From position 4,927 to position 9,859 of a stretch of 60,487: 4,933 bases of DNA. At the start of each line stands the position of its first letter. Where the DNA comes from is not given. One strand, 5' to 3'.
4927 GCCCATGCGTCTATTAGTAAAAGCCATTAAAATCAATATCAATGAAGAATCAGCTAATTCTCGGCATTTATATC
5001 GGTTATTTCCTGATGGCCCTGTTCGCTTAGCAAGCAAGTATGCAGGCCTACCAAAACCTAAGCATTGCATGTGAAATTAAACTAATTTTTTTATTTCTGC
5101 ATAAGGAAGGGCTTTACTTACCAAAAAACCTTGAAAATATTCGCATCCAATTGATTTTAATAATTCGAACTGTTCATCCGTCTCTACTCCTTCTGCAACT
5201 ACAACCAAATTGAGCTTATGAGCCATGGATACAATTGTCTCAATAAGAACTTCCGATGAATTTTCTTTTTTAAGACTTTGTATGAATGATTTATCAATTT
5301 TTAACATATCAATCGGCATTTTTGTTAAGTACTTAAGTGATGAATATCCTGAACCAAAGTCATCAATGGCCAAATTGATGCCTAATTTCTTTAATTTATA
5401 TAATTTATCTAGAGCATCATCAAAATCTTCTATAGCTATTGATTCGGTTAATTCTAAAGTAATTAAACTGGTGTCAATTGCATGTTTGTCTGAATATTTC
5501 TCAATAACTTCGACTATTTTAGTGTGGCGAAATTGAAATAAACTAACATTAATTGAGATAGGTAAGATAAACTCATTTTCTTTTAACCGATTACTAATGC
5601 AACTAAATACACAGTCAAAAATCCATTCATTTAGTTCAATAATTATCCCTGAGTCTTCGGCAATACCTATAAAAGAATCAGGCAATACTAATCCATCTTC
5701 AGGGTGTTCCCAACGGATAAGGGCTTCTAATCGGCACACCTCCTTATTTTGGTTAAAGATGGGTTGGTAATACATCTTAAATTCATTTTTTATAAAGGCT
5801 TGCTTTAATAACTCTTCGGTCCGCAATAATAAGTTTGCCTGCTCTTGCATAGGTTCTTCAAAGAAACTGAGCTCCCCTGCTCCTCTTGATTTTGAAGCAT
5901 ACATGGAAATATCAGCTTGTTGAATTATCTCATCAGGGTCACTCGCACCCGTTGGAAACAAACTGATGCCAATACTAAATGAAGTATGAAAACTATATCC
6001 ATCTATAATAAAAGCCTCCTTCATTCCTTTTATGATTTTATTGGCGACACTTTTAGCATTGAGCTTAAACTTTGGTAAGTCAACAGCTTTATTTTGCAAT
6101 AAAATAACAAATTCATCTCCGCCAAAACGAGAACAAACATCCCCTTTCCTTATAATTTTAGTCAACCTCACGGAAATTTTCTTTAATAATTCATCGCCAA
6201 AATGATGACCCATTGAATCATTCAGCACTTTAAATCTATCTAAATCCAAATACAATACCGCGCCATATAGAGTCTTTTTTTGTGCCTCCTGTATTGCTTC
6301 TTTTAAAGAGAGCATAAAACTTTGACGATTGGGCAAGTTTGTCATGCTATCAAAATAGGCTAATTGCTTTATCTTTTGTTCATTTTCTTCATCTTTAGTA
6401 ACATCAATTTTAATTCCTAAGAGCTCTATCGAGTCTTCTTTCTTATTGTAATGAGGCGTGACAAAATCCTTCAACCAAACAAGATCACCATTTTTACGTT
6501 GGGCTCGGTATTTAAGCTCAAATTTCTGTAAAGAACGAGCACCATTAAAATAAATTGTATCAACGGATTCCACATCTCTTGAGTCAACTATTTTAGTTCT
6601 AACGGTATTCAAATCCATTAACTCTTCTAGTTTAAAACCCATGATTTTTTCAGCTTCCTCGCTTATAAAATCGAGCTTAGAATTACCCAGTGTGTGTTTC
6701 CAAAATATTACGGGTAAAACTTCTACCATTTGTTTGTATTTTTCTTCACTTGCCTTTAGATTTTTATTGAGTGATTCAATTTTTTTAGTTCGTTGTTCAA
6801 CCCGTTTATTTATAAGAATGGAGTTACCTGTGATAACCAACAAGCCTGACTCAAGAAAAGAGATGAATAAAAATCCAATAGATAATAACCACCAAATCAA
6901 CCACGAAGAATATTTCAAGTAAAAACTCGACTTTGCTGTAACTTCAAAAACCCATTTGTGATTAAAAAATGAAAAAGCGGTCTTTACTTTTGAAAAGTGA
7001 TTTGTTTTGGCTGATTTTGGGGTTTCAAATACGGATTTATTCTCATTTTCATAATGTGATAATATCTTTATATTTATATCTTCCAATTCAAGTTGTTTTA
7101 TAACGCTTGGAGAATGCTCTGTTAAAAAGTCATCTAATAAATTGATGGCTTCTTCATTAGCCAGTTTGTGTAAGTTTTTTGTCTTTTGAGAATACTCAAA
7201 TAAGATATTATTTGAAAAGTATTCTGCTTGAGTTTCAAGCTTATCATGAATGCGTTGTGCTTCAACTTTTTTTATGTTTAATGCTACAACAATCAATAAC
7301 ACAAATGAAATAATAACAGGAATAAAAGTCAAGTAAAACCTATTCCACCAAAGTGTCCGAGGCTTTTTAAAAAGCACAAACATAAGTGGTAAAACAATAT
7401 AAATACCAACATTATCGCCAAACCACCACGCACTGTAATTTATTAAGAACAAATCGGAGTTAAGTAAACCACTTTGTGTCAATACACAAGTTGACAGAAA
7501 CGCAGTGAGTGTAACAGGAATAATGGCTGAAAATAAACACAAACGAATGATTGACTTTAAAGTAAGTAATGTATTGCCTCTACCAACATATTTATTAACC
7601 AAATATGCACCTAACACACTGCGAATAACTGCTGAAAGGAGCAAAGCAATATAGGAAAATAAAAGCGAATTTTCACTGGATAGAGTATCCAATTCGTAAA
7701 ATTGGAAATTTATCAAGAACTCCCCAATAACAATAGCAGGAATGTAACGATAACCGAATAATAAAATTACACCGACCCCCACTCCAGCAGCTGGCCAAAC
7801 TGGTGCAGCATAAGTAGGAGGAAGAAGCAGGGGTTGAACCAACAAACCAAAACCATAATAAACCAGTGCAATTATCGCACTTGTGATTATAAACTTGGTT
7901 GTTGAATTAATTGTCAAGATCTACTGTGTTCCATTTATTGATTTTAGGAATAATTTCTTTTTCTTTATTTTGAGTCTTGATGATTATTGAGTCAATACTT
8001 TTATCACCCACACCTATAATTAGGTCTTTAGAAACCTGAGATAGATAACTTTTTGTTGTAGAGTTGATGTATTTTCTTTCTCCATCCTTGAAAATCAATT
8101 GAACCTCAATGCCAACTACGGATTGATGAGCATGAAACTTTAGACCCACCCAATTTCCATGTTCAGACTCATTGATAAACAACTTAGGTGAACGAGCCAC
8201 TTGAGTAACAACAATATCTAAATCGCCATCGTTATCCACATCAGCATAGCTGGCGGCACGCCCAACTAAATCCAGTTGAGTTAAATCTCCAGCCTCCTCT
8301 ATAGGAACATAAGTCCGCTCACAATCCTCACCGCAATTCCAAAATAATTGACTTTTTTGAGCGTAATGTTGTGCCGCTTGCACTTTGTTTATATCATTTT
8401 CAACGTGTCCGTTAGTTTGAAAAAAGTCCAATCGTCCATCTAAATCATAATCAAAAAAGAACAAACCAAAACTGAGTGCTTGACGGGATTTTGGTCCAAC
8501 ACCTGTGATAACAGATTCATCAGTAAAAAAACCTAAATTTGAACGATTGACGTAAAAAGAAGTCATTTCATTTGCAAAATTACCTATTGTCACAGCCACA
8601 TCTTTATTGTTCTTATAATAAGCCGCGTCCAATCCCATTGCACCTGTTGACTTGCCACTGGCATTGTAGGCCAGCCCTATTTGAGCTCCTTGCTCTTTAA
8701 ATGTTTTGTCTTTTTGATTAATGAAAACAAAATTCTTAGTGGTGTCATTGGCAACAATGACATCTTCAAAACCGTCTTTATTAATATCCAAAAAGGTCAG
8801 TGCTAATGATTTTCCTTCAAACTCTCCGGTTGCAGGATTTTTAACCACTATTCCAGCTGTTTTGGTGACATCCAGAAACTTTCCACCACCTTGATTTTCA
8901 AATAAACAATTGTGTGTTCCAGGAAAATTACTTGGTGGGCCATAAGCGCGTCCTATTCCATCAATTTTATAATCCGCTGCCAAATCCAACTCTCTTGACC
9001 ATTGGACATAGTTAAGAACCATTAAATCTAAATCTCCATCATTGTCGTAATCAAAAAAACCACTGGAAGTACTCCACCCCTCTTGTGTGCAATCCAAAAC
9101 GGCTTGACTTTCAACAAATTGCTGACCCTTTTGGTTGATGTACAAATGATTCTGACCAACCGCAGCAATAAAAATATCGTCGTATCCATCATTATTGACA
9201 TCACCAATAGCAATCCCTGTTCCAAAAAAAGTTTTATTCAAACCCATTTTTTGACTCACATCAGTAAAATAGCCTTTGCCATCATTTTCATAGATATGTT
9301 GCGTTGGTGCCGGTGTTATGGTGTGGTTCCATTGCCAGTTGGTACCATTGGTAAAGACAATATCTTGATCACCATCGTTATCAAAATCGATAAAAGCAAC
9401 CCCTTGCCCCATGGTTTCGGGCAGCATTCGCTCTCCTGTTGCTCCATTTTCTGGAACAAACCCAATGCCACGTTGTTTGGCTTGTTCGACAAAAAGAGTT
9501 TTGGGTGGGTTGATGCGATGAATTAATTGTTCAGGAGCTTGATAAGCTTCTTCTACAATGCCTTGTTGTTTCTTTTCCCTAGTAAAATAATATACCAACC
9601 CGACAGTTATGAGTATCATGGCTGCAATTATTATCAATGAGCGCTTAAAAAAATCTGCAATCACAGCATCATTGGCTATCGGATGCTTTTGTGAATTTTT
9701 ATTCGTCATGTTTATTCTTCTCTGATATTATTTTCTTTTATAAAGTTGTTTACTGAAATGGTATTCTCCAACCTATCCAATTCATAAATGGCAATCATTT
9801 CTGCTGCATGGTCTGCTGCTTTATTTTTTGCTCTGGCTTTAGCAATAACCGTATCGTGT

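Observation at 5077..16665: Five-gene translationally coupled operon (CN-hydrolase / TPR-FG-GAP lipoprotein / 5-TM pentahaem cytochrome-TPR / CRTAC1 propeller / MASE1-GGDEF-EAL): candidate uncharacterised envelope redox-signalling system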

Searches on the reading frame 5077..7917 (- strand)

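Call 4: search_protein_families(library=pfam, proteins=[window:5077-7917:-], max_evalue=0.01)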
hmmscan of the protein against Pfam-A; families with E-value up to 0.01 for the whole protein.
window:5077-7917:- (946 aa): 5 families
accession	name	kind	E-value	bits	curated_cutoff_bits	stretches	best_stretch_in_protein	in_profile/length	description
PF00563.25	EAL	-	6.5e-68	229.1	31.3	1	704-935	4-235/236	EAL domain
PF00990.26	GGDEF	-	4e-41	140.9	23.8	1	520-680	1-159/161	Diguanylate cyclase, GGDEF domain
PF05231.19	MASE1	-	6.1e-20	72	29.8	1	14-209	3-195/299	MASE1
PF08447.18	PAS_3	-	1.3e-06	29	25.6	1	417-502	3-88/89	PAS fold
PF13426.13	PAS_9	-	0.0061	17.3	27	0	411-507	9-102/103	PAS domain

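Call 5: search_protein_families(library=ncbifam, proteins=[window:5077-7917:-], max_evalue=0.01)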
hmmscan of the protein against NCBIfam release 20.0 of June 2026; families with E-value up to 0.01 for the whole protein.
window:5077-7917:- (946 aa): 31 families (the best 25 are shown)
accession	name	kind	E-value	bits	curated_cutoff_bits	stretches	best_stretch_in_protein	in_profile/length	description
NF053781.1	cdiGMPphdstlr2612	equivalog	3.4e-112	376.2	1600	1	386-945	709-1264/1268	Tlr1612 family c-di-GMP phosphodiesterase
NF045675.1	PhdiestaseDibA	equivalog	4.2e-111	372.2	980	1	415-943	100-622/623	phosphodiesterase DibA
NF007474.0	PRK10060.1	equivalog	4.7e-106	355.5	782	1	461-943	178-651/663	cyclic di-GMP phosphodiesterase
NF008467.0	PRK11359.1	equivalog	2.2e-91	307.1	857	1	509-943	365-789/800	oxygen-sensing cyclic-di-GMP phosphodiesterase DosP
NF007298.0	PRK09776.1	equivalog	9.5e-86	288.7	1135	3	517-940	681-1100/1111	diguanylate cyclase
NF052458.1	PhdiestGepA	equivalog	3.5e-85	286.8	1200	1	516-941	421-836/840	phosphodiesterase GepA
NF008807.1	PRK11829.1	equivalog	2.6e-72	244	733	1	511-942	233-658/670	biofilm formation regulator HmsP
NF007839.0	PRK10551.1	equivalog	1.8e-50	172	461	1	702-944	266-508/518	cyclic di-GMP phosphodiesterase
NF052596.1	RR_EAL_PvrR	equivalog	7.8e-45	153.2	580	1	692-945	135-388/398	response regulator cyclic di-GMP phosphodiesterase PvrR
NF007423.1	PRK09966.1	equivalog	6e-43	147.2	325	1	511-676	230-390/390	diguanylate cyclase DgcN/YfiN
NF045673.1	c-di-GMPRcptLapD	equivalog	3.2e-40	138.1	1020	1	510-938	226-646/647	cyclic di-GMP receptor LapD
NF008281.1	PRK11059.1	equivalog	4e-39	134.4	663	1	516-936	217-629/633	RNase E specificity factor CsrD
TIGR00254.1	GGDEF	domain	4.1e-35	120.9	37.4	1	517-683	2-164/168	diguanylate cyclase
NF051473.1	DigCycDgcsShew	equivalog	5.1e-32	111.4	400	1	514-679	129-284/291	diguanylate cyclase DgcS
NF007135.0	PRK09581.1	equivalog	4.4e-30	104.9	474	1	516-680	288-449/457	PleD family two-component system response regulator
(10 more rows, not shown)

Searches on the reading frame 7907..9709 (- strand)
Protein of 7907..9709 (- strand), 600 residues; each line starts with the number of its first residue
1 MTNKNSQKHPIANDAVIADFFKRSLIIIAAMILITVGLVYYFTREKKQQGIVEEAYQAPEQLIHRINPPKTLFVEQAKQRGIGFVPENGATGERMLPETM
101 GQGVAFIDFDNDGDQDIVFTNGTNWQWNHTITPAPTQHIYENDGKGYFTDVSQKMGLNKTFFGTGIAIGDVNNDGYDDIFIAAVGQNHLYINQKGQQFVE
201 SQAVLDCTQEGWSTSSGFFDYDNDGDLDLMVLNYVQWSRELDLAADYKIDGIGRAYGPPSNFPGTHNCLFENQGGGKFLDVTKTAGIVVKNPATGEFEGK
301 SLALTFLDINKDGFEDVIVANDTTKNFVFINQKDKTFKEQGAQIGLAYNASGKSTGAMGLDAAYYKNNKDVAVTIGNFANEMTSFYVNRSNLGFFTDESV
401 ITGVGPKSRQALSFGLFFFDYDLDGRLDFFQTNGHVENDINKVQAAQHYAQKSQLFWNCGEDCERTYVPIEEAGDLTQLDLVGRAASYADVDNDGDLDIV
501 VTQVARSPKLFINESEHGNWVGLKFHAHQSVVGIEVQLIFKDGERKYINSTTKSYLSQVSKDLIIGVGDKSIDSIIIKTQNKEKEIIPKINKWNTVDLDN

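Call 4: search_protein_families(library=pfam, proteins=[window:7907-9709:-], max_evalue=0.01)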
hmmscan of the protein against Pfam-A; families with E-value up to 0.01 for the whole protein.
window:7907-9709:- (600 aa): 3 families
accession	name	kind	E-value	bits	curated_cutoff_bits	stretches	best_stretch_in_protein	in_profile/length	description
PF13517.12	FG-GAP_3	-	9.7e-34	116.2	26.9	4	170-231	1-61/61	FG-GAP-like repeat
PF01839.29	FG-GAP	-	1.1e-12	48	22.1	1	162-183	1-22/37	FG-GAP repeat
PF07593.17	UnbV_ASPIC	-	0.0012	19.2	23.4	1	535-578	5-49/68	ASPIC and UnbV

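Call 5: search_protein_families(library=ncbifam, proteins=[window:7907-9709:-], max_evalue=0.01)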
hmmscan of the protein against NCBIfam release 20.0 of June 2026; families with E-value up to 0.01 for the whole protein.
window:7907-9709:- (600 aa): 0 families

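Call 22: search_solved_structures(query=window:7907-9709:-, max_evalue=1)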
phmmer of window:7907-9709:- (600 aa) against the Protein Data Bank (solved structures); distinct sequences matched with E-value up to 1: 14.
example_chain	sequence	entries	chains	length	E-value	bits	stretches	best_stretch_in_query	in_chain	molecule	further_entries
9etn_A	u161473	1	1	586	4.5e-07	32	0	149-203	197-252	Cartilage acidic protein 1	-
7ceb_A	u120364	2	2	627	0.00052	21.9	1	80-184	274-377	Integrin alpha-6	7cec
3fcu_A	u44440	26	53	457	0.33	12.6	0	147-183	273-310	Integrin, alpha 2b | Integrin alpha-IIb | Integrin alphaIIB beta3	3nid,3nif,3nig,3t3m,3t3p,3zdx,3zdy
8cse_A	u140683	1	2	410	0.42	12.2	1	315-448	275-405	N-acetyl glucosaminyl transferase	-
4z7n_A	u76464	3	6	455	0.43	12.2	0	147-183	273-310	Integrin alpha-IIb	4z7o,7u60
9e8b_A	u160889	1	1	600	0.45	12.2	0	147-183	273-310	Integrin alpha-IIb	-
4z7q_A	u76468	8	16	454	0.46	12.1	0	147-183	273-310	Integrin alpha-IIb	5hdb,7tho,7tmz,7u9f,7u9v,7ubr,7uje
7td8_A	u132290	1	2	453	0.54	11.9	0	147-183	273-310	Integrin alpha-IIb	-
1tye_A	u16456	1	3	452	0.55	11.9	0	158-183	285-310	Integrin alpha-IIb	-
2vc2_A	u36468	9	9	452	0.56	11.8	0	147-183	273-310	INTEGRIN ALPHA-IIB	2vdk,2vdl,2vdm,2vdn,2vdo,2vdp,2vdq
8csb_A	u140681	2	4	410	0.6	11.7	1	315-448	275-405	N-acetyl glucosaminyl transferase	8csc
5fa0_A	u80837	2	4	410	0.6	11.7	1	315-448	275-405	Putative N-acetyl glucosaminyl transferase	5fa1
8csd_A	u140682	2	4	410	0.6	11.7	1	315-448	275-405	N-acetyl glucosaminyl transferase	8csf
9fqr_Qv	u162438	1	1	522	0.94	11.1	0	523-599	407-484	Dynein regulatory complex subunit 3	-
